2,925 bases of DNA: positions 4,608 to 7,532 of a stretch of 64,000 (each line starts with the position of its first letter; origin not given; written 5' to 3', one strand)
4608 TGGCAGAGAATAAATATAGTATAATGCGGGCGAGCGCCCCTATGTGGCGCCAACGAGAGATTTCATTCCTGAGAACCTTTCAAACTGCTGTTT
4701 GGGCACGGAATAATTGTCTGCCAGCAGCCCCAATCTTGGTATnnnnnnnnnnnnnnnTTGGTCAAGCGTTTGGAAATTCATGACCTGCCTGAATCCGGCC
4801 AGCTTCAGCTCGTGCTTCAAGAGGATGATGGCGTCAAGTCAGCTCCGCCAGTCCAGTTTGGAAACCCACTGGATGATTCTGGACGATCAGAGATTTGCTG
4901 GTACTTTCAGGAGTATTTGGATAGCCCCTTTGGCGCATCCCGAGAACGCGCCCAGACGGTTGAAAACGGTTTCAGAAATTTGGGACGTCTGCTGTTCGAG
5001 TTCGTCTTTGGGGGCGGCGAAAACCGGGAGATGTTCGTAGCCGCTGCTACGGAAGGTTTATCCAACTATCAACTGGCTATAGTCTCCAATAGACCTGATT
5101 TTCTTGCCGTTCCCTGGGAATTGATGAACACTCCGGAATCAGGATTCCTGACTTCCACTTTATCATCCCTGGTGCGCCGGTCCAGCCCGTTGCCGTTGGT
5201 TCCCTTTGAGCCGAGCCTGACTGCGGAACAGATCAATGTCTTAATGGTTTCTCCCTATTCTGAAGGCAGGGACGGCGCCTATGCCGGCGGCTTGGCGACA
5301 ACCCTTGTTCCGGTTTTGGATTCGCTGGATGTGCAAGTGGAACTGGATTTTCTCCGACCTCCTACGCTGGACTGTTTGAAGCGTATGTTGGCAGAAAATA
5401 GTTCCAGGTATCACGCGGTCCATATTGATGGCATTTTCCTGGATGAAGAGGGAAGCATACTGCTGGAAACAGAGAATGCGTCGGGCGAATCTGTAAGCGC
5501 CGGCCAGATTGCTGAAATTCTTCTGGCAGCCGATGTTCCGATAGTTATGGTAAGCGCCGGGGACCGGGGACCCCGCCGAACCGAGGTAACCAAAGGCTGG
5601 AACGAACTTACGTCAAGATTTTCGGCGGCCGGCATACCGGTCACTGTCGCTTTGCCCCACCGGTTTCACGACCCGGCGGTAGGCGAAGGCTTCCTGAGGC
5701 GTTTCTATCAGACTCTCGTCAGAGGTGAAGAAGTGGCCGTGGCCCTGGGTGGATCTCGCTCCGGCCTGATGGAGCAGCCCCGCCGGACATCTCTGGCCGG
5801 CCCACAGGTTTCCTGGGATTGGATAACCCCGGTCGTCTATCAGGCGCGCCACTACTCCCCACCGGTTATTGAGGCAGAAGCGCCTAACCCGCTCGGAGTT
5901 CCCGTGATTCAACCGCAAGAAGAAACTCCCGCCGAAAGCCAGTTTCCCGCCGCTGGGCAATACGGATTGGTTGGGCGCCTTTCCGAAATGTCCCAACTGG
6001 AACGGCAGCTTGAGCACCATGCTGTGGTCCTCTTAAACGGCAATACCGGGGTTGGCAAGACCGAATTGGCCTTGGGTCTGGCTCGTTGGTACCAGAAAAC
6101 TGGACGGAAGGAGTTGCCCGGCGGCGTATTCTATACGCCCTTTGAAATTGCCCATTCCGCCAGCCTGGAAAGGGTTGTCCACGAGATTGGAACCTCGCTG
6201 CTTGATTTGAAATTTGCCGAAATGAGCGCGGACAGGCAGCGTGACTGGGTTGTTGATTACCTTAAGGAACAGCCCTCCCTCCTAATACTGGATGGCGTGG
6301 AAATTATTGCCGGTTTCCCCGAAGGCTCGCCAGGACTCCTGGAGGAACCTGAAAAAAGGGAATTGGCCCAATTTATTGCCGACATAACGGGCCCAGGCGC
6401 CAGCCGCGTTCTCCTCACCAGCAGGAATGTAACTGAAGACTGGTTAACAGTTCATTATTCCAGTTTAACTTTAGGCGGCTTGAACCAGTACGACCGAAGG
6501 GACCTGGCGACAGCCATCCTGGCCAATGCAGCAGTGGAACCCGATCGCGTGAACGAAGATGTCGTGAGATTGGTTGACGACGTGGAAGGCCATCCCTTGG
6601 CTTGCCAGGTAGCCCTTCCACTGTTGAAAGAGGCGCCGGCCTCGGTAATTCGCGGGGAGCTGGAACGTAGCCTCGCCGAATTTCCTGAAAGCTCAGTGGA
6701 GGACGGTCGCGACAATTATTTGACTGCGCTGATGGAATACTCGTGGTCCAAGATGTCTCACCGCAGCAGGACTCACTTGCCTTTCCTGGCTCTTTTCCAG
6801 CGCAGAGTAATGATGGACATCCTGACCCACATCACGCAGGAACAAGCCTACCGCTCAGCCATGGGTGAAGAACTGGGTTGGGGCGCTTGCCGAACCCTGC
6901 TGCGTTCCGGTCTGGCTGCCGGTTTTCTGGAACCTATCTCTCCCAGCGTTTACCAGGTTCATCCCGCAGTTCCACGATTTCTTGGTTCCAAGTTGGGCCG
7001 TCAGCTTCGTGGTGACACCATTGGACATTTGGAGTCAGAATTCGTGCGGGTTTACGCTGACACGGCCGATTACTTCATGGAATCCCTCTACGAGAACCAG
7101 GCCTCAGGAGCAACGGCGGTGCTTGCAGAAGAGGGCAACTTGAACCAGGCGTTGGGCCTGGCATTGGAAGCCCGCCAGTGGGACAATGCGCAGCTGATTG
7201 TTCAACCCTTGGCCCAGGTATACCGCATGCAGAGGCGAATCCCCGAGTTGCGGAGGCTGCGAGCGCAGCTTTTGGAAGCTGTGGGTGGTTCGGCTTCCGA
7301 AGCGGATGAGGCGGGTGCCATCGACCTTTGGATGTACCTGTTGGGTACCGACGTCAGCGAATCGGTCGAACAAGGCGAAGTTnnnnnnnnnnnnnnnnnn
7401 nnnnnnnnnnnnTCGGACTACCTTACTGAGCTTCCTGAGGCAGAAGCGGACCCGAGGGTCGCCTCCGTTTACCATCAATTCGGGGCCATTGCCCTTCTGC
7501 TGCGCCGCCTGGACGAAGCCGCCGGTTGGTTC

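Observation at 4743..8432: Solitary CHAT-like / NB-ARC / TPR protein: candidate bacterial NLR- or Avs-like sensor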

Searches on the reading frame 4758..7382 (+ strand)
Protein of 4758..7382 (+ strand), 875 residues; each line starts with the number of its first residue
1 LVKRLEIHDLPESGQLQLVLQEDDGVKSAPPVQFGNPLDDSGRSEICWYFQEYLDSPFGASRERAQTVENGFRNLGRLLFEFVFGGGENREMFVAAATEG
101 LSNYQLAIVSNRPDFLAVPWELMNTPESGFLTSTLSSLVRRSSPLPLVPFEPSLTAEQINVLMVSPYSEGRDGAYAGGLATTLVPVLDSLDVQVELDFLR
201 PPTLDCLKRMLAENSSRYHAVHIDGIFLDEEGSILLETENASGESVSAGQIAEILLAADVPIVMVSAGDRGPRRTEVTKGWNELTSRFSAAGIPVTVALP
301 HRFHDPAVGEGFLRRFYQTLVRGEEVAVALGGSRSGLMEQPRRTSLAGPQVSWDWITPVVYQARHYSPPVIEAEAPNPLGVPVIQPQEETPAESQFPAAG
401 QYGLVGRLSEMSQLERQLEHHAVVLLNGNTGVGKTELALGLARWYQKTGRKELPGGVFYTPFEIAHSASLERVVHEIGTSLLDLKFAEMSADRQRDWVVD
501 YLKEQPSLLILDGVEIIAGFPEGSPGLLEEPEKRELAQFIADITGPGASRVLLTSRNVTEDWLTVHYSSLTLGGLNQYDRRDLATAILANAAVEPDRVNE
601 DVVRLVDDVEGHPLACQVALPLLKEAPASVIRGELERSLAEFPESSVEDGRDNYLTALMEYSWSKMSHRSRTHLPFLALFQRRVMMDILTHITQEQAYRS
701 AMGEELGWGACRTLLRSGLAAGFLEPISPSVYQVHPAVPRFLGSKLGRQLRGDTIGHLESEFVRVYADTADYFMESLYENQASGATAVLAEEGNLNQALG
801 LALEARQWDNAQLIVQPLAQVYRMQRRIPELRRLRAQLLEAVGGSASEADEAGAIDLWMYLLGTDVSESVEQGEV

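Call 37: search_protein_representatives(protein=window:4758-7382:+)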
Query: 875 residues. Proteins with E-value up to 0.001 (for the whole library): 3416; up to 1e-10: 1601; up to 1e-30: 630. The best 150 are listed.
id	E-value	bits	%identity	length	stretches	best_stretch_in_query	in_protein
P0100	2.0e-255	866.4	51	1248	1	2-874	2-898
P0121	1.8e-162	559.0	57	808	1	416-874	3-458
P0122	2.2e-142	492.5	48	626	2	277-587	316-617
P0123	1.1e-119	417.4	52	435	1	2-369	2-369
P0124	4.0e-119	415.5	60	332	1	526-851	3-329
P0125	2.4e-116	406.3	47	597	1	385-871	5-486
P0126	3.9e-112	392.4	43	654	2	169-507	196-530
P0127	5.2e-112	392.0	55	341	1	1-334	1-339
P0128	3.0e-111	389.5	32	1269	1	2-871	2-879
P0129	1.7e-108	380.4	36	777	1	13-762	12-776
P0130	2.9e-108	379.6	36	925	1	118-870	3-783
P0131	1.1e-106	374.4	31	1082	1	14-874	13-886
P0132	2.0e-105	370.2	34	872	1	5-846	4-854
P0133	1.5e-101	357.4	34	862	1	185-871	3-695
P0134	1.6e-101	357.3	32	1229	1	6-872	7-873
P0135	4.8e-100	352.4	32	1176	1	9-873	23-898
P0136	3.2e-98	346.4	32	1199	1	7-872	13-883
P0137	8.1e-97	341.7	33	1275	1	91-874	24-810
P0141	3.4e-93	329.8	30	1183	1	29-874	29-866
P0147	4.0e-87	309.6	29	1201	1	21-872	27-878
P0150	4.9e-84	299.5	31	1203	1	14-870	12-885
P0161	1.9e-75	271.0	29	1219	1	30-873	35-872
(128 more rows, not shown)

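Call 49: find_encoding_contigs(protein=P0128, flank=8000, max_places=2)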
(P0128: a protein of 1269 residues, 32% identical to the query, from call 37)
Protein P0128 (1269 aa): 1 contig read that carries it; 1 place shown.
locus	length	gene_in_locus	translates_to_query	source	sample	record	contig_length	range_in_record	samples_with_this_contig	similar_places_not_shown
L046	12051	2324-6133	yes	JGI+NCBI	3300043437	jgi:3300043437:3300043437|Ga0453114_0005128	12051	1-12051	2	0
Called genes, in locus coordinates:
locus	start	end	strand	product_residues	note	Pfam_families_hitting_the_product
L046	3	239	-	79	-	?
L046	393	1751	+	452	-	PF00005:ABC_tran (faint), PF00009:GTP_EFTU, PF01926:MMR_HSR1, PF02421:FeoB_N, PF00009:GTP_EFTU, PF01926:MMR_HSR1, PF02421:FeoB_N, PF14714:KH_dom-like, +5 more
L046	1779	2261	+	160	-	PF01724:DUF29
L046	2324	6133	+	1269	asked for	PF12770:CHAT, PF13181:TPR_8 (faint), PF13424:TPR_12, PF13424:TPR_12, PF24885:TPR_NPHP3 (weak), PF13424:TPR_12, PF17874:TPR_MalT (weak), PF13424:TPR_12, +5 more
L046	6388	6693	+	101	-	-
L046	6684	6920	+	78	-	PF10049:DUF2283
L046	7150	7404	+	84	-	PF02604:PhdYeFM_antitox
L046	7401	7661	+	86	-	PF06769:YoeB_toxin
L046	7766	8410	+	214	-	-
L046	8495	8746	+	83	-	-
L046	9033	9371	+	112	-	PF02575:YbaB_DNA_bd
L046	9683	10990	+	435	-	PF00815:Histidinol_dh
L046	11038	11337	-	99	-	PF13319:DUF4090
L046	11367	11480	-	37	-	-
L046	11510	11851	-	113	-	-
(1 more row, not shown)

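Call 50: find_encoding_contigs(protein=P0134, flank=8000, max_places=2)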
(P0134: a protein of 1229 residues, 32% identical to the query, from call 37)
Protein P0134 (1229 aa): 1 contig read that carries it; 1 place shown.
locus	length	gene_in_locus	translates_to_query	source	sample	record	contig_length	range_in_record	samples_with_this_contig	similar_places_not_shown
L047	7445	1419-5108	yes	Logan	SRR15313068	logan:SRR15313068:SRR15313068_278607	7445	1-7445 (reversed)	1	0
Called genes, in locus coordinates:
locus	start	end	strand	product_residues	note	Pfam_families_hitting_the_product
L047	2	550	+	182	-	?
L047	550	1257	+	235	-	PF00929:RNase_T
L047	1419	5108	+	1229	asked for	PF12770:CHAT, PF01364:Peptidase_C25 (weak), PF00515:TPR_1 (faint), PF07719:TPR_2 (faint), PF13176:TPR_7 (faint), PF13424:TPR_12, PF13374:TPR_10 (weak), PF13424:TPR_12, +4 more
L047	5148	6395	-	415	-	PF13579:Glyco_trans_4_4, PF13439:Glyco_transf_4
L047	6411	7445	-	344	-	?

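Call 74: list_cluster_members(proteins=[P0128, P0131, P0134, P0135, P0136, P0137, P0141, P0147, P0150, P0161])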
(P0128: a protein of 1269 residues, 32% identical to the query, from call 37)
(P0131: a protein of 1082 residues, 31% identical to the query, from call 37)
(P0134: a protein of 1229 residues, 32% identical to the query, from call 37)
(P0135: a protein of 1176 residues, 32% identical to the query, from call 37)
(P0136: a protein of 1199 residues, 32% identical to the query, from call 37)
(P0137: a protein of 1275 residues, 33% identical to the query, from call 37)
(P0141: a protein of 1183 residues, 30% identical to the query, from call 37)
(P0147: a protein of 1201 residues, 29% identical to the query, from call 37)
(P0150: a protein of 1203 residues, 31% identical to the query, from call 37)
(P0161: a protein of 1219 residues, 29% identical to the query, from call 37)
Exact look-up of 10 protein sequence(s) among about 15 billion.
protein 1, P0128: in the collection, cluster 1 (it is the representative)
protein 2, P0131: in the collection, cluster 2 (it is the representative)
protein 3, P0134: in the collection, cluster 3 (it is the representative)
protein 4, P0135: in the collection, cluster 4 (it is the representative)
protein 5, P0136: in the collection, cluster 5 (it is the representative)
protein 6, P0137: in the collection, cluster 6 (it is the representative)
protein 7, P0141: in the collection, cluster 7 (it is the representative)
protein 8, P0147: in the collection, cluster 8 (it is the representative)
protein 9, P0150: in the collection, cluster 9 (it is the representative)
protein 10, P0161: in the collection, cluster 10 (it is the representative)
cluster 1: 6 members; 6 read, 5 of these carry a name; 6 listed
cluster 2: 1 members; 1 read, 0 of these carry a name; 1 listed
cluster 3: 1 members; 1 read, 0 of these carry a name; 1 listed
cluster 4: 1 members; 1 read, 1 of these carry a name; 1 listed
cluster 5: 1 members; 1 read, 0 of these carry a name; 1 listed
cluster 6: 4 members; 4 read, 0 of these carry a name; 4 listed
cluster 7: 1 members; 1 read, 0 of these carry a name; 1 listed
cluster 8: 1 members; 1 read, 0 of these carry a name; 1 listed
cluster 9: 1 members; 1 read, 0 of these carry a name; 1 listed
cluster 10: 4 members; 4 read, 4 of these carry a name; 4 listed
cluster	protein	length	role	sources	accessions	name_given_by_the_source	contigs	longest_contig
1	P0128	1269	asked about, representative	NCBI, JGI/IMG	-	tetratricopeptide (TPR) repeat protein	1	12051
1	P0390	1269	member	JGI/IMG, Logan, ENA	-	tetratricopeptide (TPR) repeat protein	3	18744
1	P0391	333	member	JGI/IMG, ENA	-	hypothetical protein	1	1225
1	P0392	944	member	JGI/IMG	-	tetratricopeptide (TPR) repeat protein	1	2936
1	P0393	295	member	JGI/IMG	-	hypothetical protein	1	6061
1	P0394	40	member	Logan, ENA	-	-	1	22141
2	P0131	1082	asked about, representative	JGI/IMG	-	-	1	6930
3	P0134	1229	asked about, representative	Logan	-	-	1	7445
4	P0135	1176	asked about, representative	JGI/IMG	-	tetratricopeptide (TPR) repeat protein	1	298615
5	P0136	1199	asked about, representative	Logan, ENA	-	-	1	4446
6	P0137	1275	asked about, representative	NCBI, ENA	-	-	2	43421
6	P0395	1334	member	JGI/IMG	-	-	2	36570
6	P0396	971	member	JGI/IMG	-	-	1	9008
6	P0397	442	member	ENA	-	-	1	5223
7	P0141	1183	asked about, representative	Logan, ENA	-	-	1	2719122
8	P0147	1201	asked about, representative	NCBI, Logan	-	-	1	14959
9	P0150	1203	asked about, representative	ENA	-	-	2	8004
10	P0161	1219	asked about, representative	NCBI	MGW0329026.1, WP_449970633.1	CHAT domain-containing protein [Nocardia sp. NPDC003183]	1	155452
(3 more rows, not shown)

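Call 79: find_encoding_contigs(protein=P0135, flank=8000, max_places=1)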
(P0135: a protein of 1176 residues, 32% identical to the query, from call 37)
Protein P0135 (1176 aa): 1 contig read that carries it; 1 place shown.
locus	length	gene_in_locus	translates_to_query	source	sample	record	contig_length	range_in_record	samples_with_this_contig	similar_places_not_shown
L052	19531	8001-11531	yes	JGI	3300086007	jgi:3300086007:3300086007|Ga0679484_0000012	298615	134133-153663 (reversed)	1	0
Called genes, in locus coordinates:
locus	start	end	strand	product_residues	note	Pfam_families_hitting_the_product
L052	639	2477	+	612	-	PF00144:Beta-lactamase, PF13354:Beta-lactamase2 (faint)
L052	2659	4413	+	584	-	PF00082:Peptidase_S8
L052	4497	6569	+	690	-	PF01590:GAF, PF13185:GAF_2, PF13492:GAF_3, PF01590:GAF, PF00158:Sigma54_activat, PF14532:Sigma54_activ_2, PF07728:AAA_5, PF25601:AAA_lid_14, +3 more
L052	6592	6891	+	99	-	-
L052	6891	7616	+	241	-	-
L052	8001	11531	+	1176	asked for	PF12770:CHAT, PF01364:Peptidase_C25 (weak), PF24885:TPR_NPHP3, PF13374:TPR_10 (weak), PF13424:TPR_12, PF14938:SNAP, PF13424:TPR_12, PF13424:TPR_12, +7 more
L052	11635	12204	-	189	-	PF05685:Uma2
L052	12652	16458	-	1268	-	-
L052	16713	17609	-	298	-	PF00126:HTH_1, PF03466:LysR_substrate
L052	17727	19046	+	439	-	PF05977:MFS_3, PF07690:MFS_1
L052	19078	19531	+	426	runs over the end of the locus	PF02844:GARS_N, PF01071:GARS_A, PF02843:GARS_C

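Call 80: find_encoding_contigs(protein=P0141, flank=8000, max_places=1)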
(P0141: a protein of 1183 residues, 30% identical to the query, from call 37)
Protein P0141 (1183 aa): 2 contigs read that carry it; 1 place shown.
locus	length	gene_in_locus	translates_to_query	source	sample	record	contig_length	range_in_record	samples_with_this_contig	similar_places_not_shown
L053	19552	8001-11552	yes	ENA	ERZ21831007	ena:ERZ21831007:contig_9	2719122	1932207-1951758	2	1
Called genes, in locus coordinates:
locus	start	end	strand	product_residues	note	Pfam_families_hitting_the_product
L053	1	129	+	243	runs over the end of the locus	-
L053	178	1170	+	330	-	PF13391:HNH_2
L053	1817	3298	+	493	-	PF00176:SNF2-rel_dom, PF00271:Helicase_C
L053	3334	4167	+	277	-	PF02195:ParB_N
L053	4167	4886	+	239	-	-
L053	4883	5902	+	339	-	-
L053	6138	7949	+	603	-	PF03235:GmrSD_N, PF07510:GmrSD_C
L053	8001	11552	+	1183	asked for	PF12770:CHAT, PF01364:Peptidase_C25 (weak), PF13191:AAA_16 (faint), PF07719:TPR_2 (faint), PF17874:TPR_MalT, PF13424:TPR_12 (weak), PF24885:TPR_NPHP3 (weak), PF13424:TPR_12 (weak), +2 more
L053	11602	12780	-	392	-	PF00266:Aminotran_5, PF01212:Beta_elim_lyase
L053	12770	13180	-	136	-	PF08870:DndE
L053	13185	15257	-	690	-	PF02463:SMC_N, PF13476:AAA_23, PF13304:AAA_21 (faint)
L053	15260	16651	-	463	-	PF01507:PAPS_reduct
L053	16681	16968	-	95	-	PF04014:MazE_antitoxin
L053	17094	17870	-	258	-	PF06094:GGACT (weak)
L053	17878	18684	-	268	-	PF13522:GATase_6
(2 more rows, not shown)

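Call 81: find_encoding_contigs(protein=P0161, flank=8000, max_places=1)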
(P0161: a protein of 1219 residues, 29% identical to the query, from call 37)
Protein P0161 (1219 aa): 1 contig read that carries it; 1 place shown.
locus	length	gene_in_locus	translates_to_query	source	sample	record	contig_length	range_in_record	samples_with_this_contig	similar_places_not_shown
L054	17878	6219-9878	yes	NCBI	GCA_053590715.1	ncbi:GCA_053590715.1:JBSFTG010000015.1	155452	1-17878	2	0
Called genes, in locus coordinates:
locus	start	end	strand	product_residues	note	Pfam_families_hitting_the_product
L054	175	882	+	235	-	-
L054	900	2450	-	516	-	PF28530:DUF8426, PF00571:CBS (faint)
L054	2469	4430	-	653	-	PF13604:AAA_30 (faint), PF00580:UvrD-helicase, PF13245:AAA_19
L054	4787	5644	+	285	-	-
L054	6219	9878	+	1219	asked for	PF12770:CHAT, PF01364:Peptidase_C25 (weak), PF05729:NACHT (weak), PF13401:AAA_22 (weak), PF13424:TPR_12, PF17874:TPR_MalT (weak), PF13424:TPR_12 (weak), PF17874:TPR_MalT, +3 more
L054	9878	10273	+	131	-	-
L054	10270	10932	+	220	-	PF13353:Fer4_12, PF04055:Radical_SAM (weak)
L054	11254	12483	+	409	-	-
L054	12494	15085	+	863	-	PF13191:AAA_16 (faint), PF13604:AAA_30 (faint), PF05496:RuvB_N (faint), PF00004:AAA, PF01078:Mg_chelatase (faint), PF17866:AAA_lid_6 (weak), PF00004:AAA, PF17866:AAA_lid_6, +2 more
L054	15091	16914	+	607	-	-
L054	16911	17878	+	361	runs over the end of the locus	-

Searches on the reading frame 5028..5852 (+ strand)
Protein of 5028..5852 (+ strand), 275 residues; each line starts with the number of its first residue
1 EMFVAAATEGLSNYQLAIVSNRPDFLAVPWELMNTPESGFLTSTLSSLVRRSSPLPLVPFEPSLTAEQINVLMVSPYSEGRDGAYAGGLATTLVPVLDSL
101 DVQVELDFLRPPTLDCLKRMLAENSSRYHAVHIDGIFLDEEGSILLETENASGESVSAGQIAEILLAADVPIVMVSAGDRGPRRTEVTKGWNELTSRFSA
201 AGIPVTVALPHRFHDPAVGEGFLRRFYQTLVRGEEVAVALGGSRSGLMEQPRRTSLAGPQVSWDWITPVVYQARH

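Call 18: search_solved_structures(query=A1, max_evalue=10, show_alignments=5)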
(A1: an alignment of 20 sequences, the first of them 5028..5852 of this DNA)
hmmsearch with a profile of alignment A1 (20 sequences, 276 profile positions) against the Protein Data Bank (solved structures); distinct sequences matched with E-value up to 10: 4.
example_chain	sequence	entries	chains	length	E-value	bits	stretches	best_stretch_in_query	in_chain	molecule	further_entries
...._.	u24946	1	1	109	0.27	13.5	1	236-269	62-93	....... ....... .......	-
6sw4_A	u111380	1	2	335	0.35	13.2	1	153-236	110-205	Arabinose binding protein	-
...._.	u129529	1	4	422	0.78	12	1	123-214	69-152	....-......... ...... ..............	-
2r78_A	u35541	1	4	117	1.7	10.9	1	19-71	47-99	Sensor protein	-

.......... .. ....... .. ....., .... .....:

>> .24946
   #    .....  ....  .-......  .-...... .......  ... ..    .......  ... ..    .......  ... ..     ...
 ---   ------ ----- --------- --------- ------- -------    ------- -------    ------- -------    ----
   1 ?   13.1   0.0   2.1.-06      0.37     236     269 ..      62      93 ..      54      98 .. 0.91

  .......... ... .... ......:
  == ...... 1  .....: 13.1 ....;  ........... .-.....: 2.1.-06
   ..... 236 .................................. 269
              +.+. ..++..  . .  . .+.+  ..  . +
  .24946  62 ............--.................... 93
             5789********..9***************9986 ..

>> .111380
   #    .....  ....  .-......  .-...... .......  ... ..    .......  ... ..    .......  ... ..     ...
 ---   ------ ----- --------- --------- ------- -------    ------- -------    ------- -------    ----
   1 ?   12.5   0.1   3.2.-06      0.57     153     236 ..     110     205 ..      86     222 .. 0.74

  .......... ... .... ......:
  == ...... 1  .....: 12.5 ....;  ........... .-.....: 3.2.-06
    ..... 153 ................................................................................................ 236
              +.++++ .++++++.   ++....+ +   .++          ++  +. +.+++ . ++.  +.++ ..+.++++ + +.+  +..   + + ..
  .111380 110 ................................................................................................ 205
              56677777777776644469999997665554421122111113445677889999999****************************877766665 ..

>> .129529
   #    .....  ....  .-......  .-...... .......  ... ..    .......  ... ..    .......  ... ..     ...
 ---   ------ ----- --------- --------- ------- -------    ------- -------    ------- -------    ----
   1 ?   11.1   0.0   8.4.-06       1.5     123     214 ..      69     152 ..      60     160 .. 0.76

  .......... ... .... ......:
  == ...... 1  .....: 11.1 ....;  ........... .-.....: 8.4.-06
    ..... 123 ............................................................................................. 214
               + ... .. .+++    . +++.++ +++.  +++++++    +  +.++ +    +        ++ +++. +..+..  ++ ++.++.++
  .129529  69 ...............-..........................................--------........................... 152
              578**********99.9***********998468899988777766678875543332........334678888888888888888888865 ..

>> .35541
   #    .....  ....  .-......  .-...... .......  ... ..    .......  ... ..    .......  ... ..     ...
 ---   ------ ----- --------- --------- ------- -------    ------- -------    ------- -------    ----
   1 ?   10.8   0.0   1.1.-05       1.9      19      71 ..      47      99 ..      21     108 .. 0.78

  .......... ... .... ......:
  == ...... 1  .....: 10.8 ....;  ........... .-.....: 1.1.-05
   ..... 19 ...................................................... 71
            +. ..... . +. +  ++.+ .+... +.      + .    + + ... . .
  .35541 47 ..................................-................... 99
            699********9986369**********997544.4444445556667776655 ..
